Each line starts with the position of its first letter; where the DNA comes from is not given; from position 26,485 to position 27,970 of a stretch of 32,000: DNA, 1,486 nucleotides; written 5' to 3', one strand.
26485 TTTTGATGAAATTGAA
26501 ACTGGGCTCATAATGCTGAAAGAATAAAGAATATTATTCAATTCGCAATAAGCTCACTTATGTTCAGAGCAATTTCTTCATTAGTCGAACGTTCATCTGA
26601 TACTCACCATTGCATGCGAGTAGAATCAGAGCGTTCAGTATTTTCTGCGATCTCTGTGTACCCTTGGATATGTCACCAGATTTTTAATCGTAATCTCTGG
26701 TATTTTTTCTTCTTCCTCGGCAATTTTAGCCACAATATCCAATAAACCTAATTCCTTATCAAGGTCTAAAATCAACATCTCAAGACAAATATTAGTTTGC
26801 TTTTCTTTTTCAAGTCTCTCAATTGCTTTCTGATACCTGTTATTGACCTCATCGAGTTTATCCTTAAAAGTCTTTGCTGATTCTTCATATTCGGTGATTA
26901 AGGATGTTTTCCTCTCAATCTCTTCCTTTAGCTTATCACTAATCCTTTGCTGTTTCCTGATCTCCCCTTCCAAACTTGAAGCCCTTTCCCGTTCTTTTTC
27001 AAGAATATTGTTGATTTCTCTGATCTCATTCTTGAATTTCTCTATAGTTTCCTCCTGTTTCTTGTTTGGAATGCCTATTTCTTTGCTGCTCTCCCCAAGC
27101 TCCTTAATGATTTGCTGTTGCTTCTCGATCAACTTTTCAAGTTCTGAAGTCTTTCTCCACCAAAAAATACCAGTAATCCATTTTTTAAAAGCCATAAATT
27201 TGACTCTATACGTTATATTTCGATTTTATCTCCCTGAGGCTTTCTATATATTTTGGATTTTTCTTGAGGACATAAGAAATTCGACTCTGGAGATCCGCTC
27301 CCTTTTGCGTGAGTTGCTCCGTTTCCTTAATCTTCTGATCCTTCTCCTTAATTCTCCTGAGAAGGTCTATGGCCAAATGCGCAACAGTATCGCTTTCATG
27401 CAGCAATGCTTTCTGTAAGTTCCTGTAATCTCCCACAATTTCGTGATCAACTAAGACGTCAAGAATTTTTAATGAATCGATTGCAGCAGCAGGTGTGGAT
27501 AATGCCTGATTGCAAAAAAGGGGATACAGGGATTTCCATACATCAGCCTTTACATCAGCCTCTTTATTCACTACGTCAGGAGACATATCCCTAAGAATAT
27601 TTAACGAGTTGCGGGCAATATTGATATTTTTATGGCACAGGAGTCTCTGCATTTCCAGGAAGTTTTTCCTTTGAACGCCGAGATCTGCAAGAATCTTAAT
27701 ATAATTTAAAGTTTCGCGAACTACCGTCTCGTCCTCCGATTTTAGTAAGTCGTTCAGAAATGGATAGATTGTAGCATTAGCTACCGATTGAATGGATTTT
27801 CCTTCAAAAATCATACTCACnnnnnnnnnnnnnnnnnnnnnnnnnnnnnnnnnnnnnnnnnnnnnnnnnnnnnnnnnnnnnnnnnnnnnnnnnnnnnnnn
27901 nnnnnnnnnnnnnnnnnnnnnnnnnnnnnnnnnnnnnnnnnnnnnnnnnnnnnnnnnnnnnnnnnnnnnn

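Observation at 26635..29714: Locus built from a reiterated ~75-aa HEAT-like module, coiled coils and an archaellum FlaD/E-type domain, away from any archaellum genes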

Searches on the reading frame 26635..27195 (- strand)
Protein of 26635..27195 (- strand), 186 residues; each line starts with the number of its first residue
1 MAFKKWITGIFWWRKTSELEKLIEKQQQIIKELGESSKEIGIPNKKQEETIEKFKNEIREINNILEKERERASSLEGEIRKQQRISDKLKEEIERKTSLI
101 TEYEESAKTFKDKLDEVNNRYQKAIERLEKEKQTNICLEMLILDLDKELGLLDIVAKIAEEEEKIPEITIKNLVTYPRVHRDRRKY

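Call 3: search_protein_families(library=pfam, proteins=[window:26635-27195:-], max_evalue=1)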
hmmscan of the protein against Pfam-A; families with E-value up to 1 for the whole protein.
window:26635-27195:- (186 aa): 16 families
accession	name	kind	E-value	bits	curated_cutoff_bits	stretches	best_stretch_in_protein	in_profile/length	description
PF01297.22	ZnuA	-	0.0032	17.4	29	1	99-175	126-202/263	Zinc-uptake complex component A periplasmic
PF25526.1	LIP-1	-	0.0064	16.3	34.1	1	18-133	25-143/250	Liprin-alpha-like coiled coil domain 2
PF02601.20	Exonuc_VII_L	-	0.0078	16.2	35.9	1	20-135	146-258/315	Exonuclease VII, large subunit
PF19745.5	FUT8_N_cat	-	0.017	14.3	27.6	1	18-149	86-220/499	Alpha-(1,6)-fucosyltransferase N- and catalytic domains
PF01519.22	DUF16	-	0.045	14.7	40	2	18-77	45-104/104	Protein of unknown function DUF16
PF01544.23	CorA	-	0.052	13.3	27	1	15-82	159-225/292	CorA-like Mg2+ transporter protein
PF20072.4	DUF6468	-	0.066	13.8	26.9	0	105-132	45-72/76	Domain of unknown function (DUF6468)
PF18077.6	DUF5595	-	0.076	13.5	29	1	102-133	30-61/73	Domain of unknown function (DUF5595)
PF09727.14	CortBP2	-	0.087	13.3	26.9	1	93-135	79-121/187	Cortactin-binding protein-2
PF01134.28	GIDA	-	0.2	11.1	22.1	1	67-135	215-286/391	Glucose inhibited division protein A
PF00657.28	Lipase_GDSL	-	0.27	11.8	23.6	1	44-128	100-163/208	GDSL-like Lipase/Acylhydrolase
PF12995.12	DUF3879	-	0.36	10.9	27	1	33-92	75-134/181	Domain of unknown function, E. rectale Gene description (DUF3879)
PF16566.10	CREPT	-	0.49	10.9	29.3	1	46-122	41-114/147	Cell-cycle alteration and expression-elevated protein in tumour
PF09403.15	FadA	-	0.59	11.1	28.5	0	63-133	18-83/99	Adhesion protein FadA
PF05859.17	Mis12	-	0.7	10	25.7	1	46-131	109-195/231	Mis12 protein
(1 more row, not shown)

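Call 4: search_protein_families(library=ncbifam, proteins=[window:26635-27195:-], max_evalue=1)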
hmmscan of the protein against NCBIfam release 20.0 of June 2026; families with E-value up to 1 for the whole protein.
window:26635-27195:- (186 aa): 24 families
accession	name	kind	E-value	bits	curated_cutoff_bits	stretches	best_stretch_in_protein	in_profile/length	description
TIGR02168.1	SMC_prok_B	equivalog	0.00027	18.8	567.35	1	19-132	803-916/1181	chromosome segregation protein SMC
TIGR03752.1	conj_TIGR03752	hypoth_equivalog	0.00067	19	241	1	18-134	30-145/471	TIGR03752 family integrating conjugative element protein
TIGR02169.1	SMC_prok_A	equivalog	0.0011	16.7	729.4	1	16-164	761-905/1165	chromosome segregation protein SMC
NF003422.0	PRK04863.1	equivalog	0.0025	15.5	699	1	18-153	1024-1159/1486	chromosome partition protein MukB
NF045487.1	ASRP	equivalog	0.0027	16.4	300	1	15-134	147-433/593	archaea-specific SMC-related protein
TIGR04523.1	Mplasa_alph_rch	subfamily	0.0029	15.6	270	1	15-130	555-669/745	helix-rich protein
TIGR00511.1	ribulose_e2b2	equivalog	0.0086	15.4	314.1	1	45-119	34-103/301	ribose 1,5-bisphosphate isomerase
NF002572.0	PRK02224.1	equivalog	0.012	13.9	1087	1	17-133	519-634/888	DNA double-strand break repair ATPase Rad50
NF041035.1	Rad50_Halo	equivalog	0.015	13.6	1000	1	34-132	313-411/883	DNA double-strand break repair ATPase Rad50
NF050800.1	HP0895_fam_antitoxin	equivalog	0.018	15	200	1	82-148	25-89/116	type II toxin-antitoxin system HP0895 family antitoxin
TIGR04000.1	thiol_BshB2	equivalog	0.036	13.7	195.25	1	32-163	37-172/217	bacillithiol biosynthesis deacetylase BshB2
NF047596.1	LIMLP_15305_fam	equivalog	0.041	13.8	210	1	16-67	110-161/175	LIMLP_15305 family protein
NF009988.0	PRK13454.1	equivalog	0.045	13.6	186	1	98-182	65-153/181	F0F1 ATP synthase subunit B'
NF033885.1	conj_TraP_IncI1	equivalog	0.051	13.3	135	1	24-105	53-135/217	conjugal transfer protein TraP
NF043078.1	MMSYN1_0168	equivalog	0.073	11.7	800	1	19-144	199-320/649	oligopeptide ABC transporter ATP-binding protein OppF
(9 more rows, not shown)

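Call 69: search_protein_families(library=padloc, proteins=[window:26635-27195:-], max_evalue=0.01)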
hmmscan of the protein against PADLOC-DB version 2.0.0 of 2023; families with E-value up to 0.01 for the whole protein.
window:26635-27195:- (186 aa): 7 families
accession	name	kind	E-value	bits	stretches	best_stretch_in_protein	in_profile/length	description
PDLC00580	JetC3|JetC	-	6.6e-05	19.3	1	18-134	260-812/1068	DUF3584 domain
PDLC03863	LmuB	-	0.00013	18.8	1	16-134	201-308/610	-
PDLC00582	JetC3|JetC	-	0.00061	15.7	1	23-140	779-895/1472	DUF3584 domain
PDLC01824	CARF2--CARF_HEPN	-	0.0028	15.2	1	5-132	157-260/376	-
PDLC03022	MTase_I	-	0.003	13.9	1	20-184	672-828/857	Type I methyltransferase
PDLC00519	JetC1|JetC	-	0.0064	12.7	1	19-133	642-759/1097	DUF3584 domain; MukB-like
PDLC00006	DruC1|DruC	-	0.0096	12.4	0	19-134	180-336/626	Unknown function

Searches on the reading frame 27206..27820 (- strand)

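Call 3: search_protein_families(library=pfam, proteins=[window:27206-27820:-], max_evalue=1)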
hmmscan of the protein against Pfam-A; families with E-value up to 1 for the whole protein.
window:27206-27820:- (204 aa): 4 families
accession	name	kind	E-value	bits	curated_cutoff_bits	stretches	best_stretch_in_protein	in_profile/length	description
PF07322.17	Seadorna_Vp10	-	0.0051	17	28.7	1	13-75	87-150/202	Seadornavirus Vp10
PF10802.14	DUF2540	-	0.037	14.5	25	1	139-174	16-51/75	Protein of unknown function (DUF2540)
PF13646.12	HEAT_2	-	0.073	13.8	27.7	0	10-43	24-57/88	HEAT repeats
PF20663.3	COG4_N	-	0.13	12.7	27.3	0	128-184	14-69/107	Conserved oligomeric Golgi complex subunit 4, N-terminal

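Call 4: search_protein_families(library=ncbifam, proteins=[window:27206-27820:-], max_evalue=1)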
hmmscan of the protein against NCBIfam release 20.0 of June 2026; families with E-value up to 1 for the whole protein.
window:27206-27820:- (204 aa): 0 families

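Call 69: search_protein_families(library=padloc, proteins=[window:27206-27820:-], max_evalue=0.01)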
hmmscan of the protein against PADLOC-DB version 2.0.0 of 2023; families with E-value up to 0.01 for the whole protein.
window:27206-27820:- (204 aa): 0 families
